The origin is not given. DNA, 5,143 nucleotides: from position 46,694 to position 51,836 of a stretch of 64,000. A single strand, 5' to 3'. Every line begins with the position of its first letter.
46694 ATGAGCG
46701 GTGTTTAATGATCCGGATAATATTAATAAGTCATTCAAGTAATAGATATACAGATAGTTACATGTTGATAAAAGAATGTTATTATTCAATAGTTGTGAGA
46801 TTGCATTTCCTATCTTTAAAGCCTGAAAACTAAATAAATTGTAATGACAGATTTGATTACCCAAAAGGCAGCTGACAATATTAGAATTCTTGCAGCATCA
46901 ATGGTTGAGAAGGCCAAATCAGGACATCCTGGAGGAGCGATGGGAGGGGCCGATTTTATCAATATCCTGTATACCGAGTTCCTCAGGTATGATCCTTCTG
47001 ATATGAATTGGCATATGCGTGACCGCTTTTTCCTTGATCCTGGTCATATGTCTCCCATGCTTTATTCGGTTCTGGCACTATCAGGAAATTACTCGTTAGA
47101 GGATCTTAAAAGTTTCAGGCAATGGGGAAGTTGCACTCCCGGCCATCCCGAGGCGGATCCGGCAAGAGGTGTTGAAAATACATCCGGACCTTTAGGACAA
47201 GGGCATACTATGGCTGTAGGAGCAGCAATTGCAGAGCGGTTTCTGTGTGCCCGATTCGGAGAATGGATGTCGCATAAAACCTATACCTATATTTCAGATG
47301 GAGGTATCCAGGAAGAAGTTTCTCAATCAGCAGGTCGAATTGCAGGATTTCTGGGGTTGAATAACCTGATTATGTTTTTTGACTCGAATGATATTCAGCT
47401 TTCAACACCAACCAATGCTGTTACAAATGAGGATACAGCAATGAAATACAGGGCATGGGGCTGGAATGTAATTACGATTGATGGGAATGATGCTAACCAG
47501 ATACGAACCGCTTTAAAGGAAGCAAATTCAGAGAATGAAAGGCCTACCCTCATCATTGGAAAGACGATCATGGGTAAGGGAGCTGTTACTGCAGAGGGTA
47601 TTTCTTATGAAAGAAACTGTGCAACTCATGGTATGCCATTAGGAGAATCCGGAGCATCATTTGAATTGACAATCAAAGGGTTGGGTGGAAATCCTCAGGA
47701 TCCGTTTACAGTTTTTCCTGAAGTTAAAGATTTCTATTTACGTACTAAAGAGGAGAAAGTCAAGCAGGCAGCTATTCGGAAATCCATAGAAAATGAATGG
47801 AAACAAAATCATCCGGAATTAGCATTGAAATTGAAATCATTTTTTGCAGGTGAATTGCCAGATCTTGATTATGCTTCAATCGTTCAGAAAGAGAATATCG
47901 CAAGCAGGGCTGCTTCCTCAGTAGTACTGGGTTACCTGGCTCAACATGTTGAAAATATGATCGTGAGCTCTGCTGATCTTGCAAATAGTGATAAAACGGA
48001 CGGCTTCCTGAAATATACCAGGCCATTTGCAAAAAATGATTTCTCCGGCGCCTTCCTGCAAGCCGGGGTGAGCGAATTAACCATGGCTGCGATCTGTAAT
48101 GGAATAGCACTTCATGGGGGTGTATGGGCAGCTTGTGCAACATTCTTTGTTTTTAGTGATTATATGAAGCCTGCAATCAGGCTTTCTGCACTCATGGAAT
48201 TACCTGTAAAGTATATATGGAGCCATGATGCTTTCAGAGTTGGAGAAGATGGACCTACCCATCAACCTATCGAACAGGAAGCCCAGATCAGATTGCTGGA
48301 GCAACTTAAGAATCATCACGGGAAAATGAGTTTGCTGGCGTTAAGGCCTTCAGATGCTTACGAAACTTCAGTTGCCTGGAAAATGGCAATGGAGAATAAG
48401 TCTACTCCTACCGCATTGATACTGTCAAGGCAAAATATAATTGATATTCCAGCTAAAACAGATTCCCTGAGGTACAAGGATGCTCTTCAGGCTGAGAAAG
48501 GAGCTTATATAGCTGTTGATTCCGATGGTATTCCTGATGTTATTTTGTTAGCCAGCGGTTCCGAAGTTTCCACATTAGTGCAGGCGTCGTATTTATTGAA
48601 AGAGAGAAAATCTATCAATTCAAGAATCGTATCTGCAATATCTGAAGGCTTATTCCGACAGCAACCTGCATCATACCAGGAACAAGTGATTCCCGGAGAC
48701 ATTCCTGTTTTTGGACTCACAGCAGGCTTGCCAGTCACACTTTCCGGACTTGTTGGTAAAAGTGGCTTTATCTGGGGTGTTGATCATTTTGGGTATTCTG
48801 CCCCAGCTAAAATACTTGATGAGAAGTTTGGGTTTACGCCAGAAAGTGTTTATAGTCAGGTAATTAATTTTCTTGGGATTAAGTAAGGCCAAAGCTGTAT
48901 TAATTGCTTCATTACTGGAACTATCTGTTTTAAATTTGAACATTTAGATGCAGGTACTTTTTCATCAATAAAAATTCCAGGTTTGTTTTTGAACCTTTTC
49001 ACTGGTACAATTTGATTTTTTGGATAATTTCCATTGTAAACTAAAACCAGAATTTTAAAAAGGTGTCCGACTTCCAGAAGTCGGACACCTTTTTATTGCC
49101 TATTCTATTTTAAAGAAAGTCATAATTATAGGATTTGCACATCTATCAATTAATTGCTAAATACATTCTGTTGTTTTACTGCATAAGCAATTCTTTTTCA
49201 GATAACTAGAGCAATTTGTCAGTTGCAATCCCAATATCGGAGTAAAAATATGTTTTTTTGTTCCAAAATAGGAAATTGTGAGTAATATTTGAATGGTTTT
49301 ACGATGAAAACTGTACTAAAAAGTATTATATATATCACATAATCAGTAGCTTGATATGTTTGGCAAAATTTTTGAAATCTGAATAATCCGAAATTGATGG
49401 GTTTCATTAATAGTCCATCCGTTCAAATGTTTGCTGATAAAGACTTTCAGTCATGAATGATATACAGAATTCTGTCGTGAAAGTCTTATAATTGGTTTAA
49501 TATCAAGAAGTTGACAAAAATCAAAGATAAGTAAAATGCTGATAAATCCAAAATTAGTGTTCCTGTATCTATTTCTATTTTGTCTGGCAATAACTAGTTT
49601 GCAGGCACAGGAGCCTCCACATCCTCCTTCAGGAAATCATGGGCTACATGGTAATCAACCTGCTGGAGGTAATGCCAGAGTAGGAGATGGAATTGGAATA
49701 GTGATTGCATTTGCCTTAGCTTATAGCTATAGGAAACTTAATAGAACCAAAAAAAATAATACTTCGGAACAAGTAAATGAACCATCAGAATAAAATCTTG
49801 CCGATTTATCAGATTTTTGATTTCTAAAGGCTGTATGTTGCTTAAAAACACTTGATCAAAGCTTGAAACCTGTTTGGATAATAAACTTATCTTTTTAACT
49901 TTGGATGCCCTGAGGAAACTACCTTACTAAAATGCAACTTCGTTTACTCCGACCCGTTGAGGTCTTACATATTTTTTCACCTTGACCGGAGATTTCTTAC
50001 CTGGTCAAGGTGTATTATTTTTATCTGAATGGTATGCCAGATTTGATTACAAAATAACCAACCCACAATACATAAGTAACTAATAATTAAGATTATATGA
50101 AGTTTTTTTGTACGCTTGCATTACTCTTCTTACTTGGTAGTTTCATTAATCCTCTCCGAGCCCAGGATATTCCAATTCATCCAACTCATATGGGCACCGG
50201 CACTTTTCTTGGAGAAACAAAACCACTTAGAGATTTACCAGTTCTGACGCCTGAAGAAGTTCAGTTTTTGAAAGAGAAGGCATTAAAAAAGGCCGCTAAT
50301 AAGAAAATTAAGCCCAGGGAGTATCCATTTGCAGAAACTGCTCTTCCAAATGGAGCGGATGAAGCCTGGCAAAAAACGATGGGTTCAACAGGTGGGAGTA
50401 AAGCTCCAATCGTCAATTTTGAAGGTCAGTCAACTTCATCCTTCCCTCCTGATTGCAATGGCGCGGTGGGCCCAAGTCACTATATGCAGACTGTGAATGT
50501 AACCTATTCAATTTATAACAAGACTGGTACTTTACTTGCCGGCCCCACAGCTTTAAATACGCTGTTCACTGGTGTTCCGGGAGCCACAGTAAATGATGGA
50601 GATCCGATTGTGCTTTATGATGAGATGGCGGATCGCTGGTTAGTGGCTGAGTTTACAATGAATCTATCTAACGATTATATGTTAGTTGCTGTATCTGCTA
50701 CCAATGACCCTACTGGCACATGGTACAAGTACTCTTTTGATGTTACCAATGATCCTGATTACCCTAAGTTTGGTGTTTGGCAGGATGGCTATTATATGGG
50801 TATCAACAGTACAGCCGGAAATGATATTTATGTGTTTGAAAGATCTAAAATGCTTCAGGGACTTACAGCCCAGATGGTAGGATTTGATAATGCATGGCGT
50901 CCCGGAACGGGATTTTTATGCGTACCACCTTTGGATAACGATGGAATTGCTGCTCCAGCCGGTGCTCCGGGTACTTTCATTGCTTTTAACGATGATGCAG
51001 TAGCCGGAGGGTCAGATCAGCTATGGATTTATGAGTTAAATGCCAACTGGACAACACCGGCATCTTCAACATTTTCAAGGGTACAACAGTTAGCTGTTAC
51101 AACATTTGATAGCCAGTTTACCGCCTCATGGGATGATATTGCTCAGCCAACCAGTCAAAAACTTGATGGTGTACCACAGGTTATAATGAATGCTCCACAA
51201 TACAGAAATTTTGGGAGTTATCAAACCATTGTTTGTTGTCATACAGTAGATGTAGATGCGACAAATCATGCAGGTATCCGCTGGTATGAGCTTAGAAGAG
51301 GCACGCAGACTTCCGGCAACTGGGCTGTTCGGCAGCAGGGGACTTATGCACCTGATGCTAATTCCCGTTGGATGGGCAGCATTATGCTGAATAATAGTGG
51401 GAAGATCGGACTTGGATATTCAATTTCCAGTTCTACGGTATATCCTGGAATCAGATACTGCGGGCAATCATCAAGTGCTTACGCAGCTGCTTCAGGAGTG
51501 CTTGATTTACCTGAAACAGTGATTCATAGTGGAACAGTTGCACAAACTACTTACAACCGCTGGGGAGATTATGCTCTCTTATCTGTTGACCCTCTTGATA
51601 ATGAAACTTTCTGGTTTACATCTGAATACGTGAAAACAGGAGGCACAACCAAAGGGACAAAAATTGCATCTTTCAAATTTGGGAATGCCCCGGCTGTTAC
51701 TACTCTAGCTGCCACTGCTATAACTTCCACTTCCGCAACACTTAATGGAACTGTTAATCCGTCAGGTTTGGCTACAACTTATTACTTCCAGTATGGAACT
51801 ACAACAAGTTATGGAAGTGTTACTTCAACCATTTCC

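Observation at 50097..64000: Secreted hydrolase cluster: two giant paralogues carry different catalytic heads on one shared repeat stalk and end in a dockerin-type C-terminus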

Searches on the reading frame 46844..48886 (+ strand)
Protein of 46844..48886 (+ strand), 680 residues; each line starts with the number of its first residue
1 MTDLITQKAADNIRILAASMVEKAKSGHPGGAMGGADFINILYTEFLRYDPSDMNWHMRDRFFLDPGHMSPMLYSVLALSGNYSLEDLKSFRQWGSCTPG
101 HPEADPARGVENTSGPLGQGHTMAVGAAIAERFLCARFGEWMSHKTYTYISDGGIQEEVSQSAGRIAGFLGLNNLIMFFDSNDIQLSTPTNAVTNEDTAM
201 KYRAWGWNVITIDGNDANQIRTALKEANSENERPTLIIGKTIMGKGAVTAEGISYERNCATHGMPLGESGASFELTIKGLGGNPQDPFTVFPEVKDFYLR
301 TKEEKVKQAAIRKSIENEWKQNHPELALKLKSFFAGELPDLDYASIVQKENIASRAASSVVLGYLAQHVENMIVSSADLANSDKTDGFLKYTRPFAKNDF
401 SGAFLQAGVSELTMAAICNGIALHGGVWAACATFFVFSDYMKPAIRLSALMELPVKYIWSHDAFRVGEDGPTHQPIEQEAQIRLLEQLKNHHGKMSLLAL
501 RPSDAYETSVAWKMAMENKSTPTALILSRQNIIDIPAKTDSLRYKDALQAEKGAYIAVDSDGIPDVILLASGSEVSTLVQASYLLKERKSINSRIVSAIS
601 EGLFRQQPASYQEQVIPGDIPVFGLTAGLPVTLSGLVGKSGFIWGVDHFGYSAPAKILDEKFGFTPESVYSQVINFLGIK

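Call 49: find_encoding_contigs(protein=window:46844-48886:+, flank=10000, max_places=3)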
Protein window:46844-48886:+ (680 aa): no gene with exactly this product is on record in the collection.

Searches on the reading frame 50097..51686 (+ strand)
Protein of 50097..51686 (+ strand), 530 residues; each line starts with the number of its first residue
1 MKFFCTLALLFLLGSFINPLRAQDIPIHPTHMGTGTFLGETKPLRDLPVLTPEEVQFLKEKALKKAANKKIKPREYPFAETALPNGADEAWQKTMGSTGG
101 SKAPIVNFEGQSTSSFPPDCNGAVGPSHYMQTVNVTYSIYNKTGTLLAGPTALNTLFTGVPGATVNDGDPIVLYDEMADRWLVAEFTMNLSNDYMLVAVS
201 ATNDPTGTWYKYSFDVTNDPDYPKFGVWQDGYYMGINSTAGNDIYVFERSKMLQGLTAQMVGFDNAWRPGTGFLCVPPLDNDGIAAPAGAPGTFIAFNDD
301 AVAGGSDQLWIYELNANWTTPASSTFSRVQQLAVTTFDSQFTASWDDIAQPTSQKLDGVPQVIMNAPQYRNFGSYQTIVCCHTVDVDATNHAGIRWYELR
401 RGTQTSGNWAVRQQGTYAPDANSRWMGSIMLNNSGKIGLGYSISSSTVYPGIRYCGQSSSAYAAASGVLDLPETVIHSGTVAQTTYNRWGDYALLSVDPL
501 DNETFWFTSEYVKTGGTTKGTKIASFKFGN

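Call 14: find_homologous_proteins(query=window:50097-51686:+, max_evalue=0.001)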
Query window:50097-51686:+ (530 aa): 3376 proteins with E <= 0.001 among 8000 candidates; the best 120 are listed.
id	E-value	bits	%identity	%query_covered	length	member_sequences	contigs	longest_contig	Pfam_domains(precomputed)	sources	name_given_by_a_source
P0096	2.1e-282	956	76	100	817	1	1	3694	-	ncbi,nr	ncbi:MAG: fibronectin type III domain-containing protein [Lentimicrobium sp.]|nr:fibronectin type II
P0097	1.6e-247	841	69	97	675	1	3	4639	-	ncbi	ncbi:MAG: hypothetical protein ACOYMF_18305, partial [Bacteroidales bacterium]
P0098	1.3e-246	838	72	94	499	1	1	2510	-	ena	-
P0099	1.8e-242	824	67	100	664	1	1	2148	-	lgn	-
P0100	2.7e-242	823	69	96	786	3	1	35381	PF00041.28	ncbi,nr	ncbi:MAG: hypothetical protein PHU33_14035, partial [Bacteroidales bacterium]|nr:hypothetical protei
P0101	9.2e-242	822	66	99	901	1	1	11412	PF21471.4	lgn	-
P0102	3.4e-238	810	66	100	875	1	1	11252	PF00041.28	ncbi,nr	ncbi:MAG: hypothetical protein HXX13_18565, partial [Bacteroidetes bacterium]|nr:hypothetical protei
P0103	1.8e-235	801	65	100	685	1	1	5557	-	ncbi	ncbi:MAG: fibronectin type III domain-containing protein, partial [Bacteroidales bacterium]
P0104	4.9e-235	799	65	100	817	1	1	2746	PF00041.28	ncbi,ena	-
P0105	5.2e-234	796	64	100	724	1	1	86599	PF00801.27,PF18911.7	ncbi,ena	-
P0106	1.1e-233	795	66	96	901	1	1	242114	PF06119.20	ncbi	-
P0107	5.7e-233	793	68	93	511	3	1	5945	-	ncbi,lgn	ncbi:MAG: hypothetical protein WCI71_06860 [Bacteroidota bacterium]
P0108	5.8e-232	789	65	98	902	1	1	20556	-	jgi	-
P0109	2.1e-230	784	65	99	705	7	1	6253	-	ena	-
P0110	4.7e-229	780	64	100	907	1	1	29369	-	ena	-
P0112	9.3e-228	775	63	100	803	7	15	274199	PF19190.7,PF18962.8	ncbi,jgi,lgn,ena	-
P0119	2.1e-222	758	65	98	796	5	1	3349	PF00801.27,PF18962.8,PF18911.7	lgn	-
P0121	2.5e-221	754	63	98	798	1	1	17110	PF19190.7,PF18962.8,PF13004.14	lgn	-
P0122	4.1e-221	753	62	96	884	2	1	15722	PF19190.7,PF18962.8,PF13004.14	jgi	-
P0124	1.1e-219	749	60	100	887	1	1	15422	PF19190.7,PF18962.8,PF13004.14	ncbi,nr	ncbi:MAG: BACON domain-containing carbohydrate-binding protein [Bacteroidetes bacterium]|nr:BACON do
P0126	3.1e-218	744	62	99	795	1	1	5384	PF00801.27,PF18962.8,PF18911.7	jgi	-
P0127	2.7e-217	741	61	100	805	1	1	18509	PF19190.7,PF18962.8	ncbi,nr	ncbi:MAG: T9SS type A sorting domain-containing protein [Bacteroidales bacterium]|nr:T9SS type A sor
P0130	2.7e-216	737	62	98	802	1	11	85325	PF19190.7,PF18962.8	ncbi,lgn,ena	-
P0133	7.0e-215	733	60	99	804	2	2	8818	PF19190.7,PF18962.8,PF13004.14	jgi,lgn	-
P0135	5.9e-214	730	62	96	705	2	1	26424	PF19190.7,PF18962.8,PF13004.14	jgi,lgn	-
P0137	1.7e-212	725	60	100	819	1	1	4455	PF19190.7,PF18962.8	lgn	-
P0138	5.5e-212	723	61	100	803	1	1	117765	PF19190.7,PF18962.8,PF13004.14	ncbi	ncbi:T9SS type A sorting domain-containing protein [Bacteroidota bacterium]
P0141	7.3e-210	716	60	100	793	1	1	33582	PF18962.8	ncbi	ncbi:T9SS type A sorting domain-containing protein [Bacteroidota bacterium]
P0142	9.6e-208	709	60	99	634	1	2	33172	PF18962.8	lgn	-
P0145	1.4e-205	702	60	98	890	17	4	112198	PF19190.7,PF18962.8,PF13004.14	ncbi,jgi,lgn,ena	-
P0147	9.2e-204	696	61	96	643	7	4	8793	PF18962.8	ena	-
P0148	2.8e-203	695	60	95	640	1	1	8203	PF18962.8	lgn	-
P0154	1.0e-202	693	60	95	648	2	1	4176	PF18962.8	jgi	-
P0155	2.0e-202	692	61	95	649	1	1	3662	PF18962.8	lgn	-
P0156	3.5e-201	688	61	95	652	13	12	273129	PF18962.8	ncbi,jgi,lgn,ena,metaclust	ncbi:MAG: T9SS type A sorting domain-containing protein [Bacteroidota bacterium]|metaclust:\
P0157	2.5e-200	685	58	99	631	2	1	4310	PF18962.8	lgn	-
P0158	7.1e-200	683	60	98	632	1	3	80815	PF18962.8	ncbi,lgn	-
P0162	1.2e-198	679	59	95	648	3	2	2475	PF18962.8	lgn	-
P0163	1.3e-198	679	56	99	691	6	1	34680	PF18962.8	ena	-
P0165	5.6e-198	677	68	82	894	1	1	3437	PF18962.8,PF07705.18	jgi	-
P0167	5.3e-197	674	60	96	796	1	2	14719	PF18962.8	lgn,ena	-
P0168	1.6e-196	672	57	100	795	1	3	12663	PF18962.8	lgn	-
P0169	1.1e-195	669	60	95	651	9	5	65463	PF18962.8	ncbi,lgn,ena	ncbi:MAG: T9SS type A sorting domain-containing protein [Bacteroidota bacterium]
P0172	8.7e-194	663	60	95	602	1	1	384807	PF18962.8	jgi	-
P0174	1.7e-192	659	58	95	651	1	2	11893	PF18962.8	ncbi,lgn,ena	ncbi:MAG: T9SS type A sorting domain-containing protein [Bacteroidota bacterium]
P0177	2.7e-191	655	56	98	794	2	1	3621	PF18962.8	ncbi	-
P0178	6.6e-191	654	54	98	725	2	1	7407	PF18962.8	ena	-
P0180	6.5e-189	647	56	99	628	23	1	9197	PF18962.8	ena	-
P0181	1.1e-188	646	57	98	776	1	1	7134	PF18962.8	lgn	-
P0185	4.5e-186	638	56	99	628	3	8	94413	PF18962.8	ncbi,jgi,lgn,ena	ncbi:MAG: T9SS type A sorting domain-containing protein [Bacteroidota bacterium]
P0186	6.0e-186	637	54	99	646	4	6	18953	PF18962.8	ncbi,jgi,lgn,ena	ncbi:MAG: T9SS type A sorting domain-containing protein [Bacteroidales bacterium]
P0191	5.3e-183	628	55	99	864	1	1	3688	PF18962.8,PF18911.7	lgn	-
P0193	2.1e-182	626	54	99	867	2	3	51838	PF18962.8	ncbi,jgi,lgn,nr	ncbi:MAG: T9SS type A sorting domain-containing protein [Bacteroidetes bacterium]|nr:T9SS type A sor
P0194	2.3e-182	625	56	97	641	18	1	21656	PF18962.8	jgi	-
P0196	5.2e-181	621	54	100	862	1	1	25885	PF00801.27,PF18962.8,PF18911.7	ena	-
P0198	1.3e-180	620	54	99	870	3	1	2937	PF18962.8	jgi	jgi:PKD repeat protein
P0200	9.6e-180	617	53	100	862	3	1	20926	PF00801.27,PF18962.8,PF18911.7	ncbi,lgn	-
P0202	4.4e-179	615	54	100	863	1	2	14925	PF00801.27,PF18962.8,PF18911.7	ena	-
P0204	3.1e-178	612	53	99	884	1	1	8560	PF20009.5,PF18962.8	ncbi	-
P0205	3.2e-178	612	52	99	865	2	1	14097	PF18962.8,PF19081.7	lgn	-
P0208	1.3e-177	610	54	94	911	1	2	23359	PF20009.5,PF18962.8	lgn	-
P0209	1.5e-177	610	53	99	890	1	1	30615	PF20009.5,PF18962.8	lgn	-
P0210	1.3e-175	603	56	92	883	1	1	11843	PF20009.5,PF18962.8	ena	-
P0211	1.5e-175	603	67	75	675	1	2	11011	PF19190.7,PF18962.8,PF13004.14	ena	-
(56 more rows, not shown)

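Call 16: search_solved_structures(query=window:50097-51686:+, max_evalue=10)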
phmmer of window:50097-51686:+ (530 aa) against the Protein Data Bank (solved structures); distinct sequences matched with E-value up to 10: 0.

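Call 30: predict_structure(alignment_id=A3)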
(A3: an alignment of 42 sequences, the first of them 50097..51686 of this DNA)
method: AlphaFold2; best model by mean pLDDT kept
length: 530 residues; sequences in the alignment: 42
mean_pLDDT: 87.2   pTM: 0.88
mean pLDDT of the five models: 87.2, 85.0, 83.0, 82.9, 79.3
residues with pLDDT >= 90: 302; 70-90: 177; 50-70: 47; < 50: 4
segments of 3 or more residues with pLDDT < 50: 18-20
pLDDT, mean of each block of 10 residues (from residue 1): 77 59 78 94 93 83 65 79 85 87 85 82 94 93 96 91 81 92 85 90 97 87 88 80 89 97 82 72 75 89 87 94 94 89 83 85 78 91 90 95 80 97 94 94 96 96 96 95 84 88 93 90 90
secondary structure, 60 per line:
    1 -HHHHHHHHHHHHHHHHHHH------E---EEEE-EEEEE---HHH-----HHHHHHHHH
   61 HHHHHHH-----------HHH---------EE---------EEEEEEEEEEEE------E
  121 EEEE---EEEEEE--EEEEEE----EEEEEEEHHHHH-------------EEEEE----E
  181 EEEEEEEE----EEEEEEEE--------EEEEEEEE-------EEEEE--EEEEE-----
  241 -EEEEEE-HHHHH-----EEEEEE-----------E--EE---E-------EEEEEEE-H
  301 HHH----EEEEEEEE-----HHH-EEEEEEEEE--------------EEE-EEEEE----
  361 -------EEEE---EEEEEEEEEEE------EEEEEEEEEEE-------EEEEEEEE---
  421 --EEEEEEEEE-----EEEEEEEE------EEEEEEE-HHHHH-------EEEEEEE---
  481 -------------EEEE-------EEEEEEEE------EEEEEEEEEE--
elements in order: H2-20 E31-34 E36-40 H52-67 E102-113 E120-124 E128-133 E136-141 E146-152 H153-157 E171-175 E180-188 E193-200 E209-216 E224-228 E231-235 E242-247 H249-253 E259-264 E292-298 H300-303 E308-315 E325-333 E348-350 E352-356 E368-371 E375-385 E392-402 E410-417 E423-431 E437-444 E451-457 H459-463 E471-477 E494-497 E505-512 E519-528

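Call 33: fold_search(model_id=the predicted structure, library=pdb)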
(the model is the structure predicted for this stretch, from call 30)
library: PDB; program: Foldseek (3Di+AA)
matches with E <= 10: 774; with E <= 0.001: 67
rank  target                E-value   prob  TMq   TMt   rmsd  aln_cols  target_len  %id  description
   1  3h6j                  8.8e-07  1.00  0.33  0.38   9.2       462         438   10  Crystal structure of a putative neuraminidase from Pseudomonas aeruginosa (released 2009-05-12)
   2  8t24                  4.2e-06  1.00  0.34  0.36  11.4       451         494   11  Crystal Structure of Porphyromonas gingivalis Sialidase (PG_0352)- Fructose bound in CBM (released 2023-10-04)
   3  3a71                  6.3e-06  1.00  0.25  0.34  11.2       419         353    9  High resolution structure of Penicillium chrysogenum alpha-L-arabinanase (released 2010-09-15)
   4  8gn6_A                1.5e-05  1.00  0.34  0.36  11.0       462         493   10  Crystallization of Sialidase from Porphyromonas gingivalis (released 2023-04-19)
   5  2w38                  1.5e-05  1.00  0.31  0.36   9.5       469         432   10  Crystal structure of the pseudaminidase from Pseudomonas aeruginosa (released 2008-12-23)
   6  2f24                  1.7e-05  1.00  0.30  0.40  11.5       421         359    9  Crystal Structure of the Human Sialidase Neu2 E111Q Mutant (released 2006-11-21)
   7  7zei_A                1.8e-05  1.00  0.26  0.38  11.3       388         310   10  Thermostable GH159 glycoside hydrolase from Caldicellulosiruptor at 1.7 A (released 2022-08-03)
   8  3k36_A                2.0e-05  1.00  0.29  0.36  11.6       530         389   10  Crystal Structure of B/Perth Neuraminidase (released 2010-09-01)
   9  7mhu_A                2.4e-05  0.97  0.22  0.27  13.9       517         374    8  Sialidase24 apo (released 2022-02-23)
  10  8fty_C                2.7e-05  0.99  0.26  0.28  16.9       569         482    7  Crystal structure of the carotenoid isomerooxygenase, NinaB (released 2024-01-17)
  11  8fty_E                3.4e-05  0.99  0.28  0.29  18.1       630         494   10  Crystal structure of the carotenoid isomerooxygenase, NinaB (released 2024-01-17)
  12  7zei_C                3.5e-05  1.00  0.26  0.38   9.3       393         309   10  Thermostable GH159 glycoside hydrolase from Caldicellulosiruptor at 1.7 A (released 2022-08-03)
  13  7k1r_A                4.1e-05  0.99  0.27  0.27  17.2       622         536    9  X-ray Structure of an Enterobacter GH43 Beta-Xylosidase: EcXyl43 F507A mutant (released 2021-11-10)
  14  8fty_A                4.8e-05  0.98  0.26  0.28  16.9       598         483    8  Crystal structure of the carotenoid isomerooxygenase, NinaB (released 2024-01-17)
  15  2ya7_A                5.3e-05  0.98  0.23  0.25  13.1       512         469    9  Crystal structure of Streptococcus pneumoniae NanA (TIGR4) in complex with Zanamivir (released 2011-04-27)
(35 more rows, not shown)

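Call 78: search_solved_structures(query=A3, max_evalue=1)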
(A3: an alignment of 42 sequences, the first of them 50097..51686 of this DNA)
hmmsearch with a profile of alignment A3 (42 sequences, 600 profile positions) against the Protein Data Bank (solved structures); distinct sequences matched with E-value up to 1: 0.
